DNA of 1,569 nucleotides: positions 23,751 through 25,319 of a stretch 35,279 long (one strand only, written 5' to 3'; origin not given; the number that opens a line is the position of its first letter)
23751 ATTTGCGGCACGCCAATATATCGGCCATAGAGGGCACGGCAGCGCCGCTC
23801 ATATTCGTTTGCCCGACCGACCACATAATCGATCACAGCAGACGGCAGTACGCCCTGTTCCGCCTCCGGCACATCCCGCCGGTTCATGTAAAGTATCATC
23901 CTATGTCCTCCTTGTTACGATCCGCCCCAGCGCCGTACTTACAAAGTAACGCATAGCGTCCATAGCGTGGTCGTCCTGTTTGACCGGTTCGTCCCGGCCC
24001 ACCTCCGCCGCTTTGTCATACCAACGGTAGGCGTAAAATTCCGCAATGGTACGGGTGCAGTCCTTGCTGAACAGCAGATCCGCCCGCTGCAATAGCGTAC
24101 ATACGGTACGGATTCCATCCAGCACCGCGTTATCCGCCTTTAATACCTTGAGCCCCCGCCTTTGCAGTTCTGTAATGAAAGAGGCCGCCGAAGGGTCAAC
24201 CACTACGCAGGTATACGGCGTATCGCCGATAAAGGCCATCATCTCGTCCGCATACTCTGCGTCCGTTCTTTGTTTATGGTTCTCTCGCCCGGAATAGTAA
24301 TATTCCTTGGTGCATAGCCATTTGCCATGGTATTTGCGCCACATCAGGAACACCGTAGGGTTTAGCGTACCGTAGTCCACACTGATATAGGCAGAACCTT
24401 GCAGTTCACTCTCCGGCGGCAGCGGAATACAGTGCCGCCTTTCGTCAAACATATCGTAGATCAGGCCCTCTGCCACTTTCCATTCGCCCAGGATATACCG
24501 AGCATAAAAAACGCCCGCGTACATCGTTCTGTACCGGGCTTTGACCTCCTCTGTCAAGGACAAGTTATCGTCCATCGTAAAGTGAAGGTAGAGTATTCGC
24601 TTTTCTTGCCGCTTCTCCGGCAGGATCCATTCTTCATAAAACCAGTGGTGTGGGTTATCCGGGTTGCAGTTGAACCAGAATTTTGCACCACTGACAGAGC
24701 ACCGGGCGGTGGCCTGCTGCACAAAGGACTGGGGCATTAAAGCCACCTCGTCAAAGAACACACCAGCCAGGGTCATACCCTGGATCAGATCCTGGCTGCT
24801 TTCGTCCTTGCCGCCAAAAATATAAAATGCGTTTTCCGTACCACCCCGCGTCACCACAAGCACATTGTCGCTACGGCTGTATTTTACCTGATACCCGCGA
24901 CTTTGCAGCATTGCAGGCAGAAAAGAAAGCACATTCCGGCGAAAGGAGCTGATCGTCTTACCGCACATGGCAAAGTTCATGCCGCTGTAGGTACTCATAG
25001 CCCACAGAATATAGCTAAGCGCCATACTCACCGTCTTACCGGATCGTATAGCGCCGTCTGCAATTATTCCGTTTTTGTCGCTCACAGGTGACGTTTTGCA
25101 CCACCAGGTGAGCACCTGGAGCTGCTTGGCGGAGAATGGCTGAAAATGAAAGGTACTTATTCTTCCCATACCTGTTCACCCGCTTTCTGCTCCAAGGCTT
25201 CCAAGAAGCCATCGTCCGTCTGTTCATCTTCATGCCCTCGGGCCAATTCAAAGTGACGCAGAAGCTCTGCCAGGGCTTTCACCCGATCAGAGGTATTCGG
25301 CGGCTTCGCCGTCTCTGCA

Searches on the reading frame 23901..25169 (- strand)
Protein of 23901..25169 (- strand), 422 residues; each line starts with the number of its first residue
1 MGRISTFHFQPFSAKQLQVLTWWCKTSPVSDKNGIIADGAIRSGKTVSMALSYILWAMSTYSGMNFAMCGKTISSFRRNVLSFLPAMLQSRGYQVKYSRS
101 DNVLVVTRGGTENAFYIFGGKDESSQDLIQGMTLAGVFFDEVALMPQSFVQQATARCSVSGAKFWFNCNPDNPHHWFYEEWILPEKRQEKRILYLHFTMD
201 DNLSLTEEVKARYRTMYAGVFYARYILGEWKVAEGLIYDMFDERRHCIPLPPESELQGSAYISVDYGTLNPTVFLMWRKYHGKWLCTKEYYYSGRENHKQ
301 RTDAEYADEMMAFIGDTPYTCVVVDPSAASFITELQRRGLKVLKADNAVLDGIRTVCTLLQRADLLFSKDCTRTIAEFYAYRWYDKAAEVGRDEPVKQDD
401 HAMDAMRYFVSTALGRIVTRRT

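Call 45: search_protein_families(library=phrogs, proteins=[window:23901-25169:-], max_evalue=0.00001)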
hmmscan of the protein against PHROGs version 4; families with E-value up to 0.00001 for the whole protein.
window:23901-25169:- (422 aa): 7 families
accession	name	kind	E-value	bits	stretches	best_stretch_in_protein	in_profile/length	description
phrog_2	-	head and packaging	1.3e-51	177.3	1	7-412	262-591/807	terminase large subunit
phrog_10250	-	head and packaging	3.4e-48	165.3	1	213-414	1-216/228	terminase large subunit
phrog_5653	-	head and packaging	4e-25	89.7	1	228-416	1-183/199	terminase large subunit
phrog_6672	-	head and packaging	5.2e-19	69.2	1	319-415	34-131/145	terminase large subunit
phrog_3717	-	head and packaging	2.3e-11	44.6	1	37-269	28-261/277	terminase large subunit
phrog_29775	-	unknown function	6.4e-09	36.8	1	98-211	63-171/212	-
phrog_979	-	head and packaging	9.3e-06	25.6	0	13-183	155-319/642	terminase large subunit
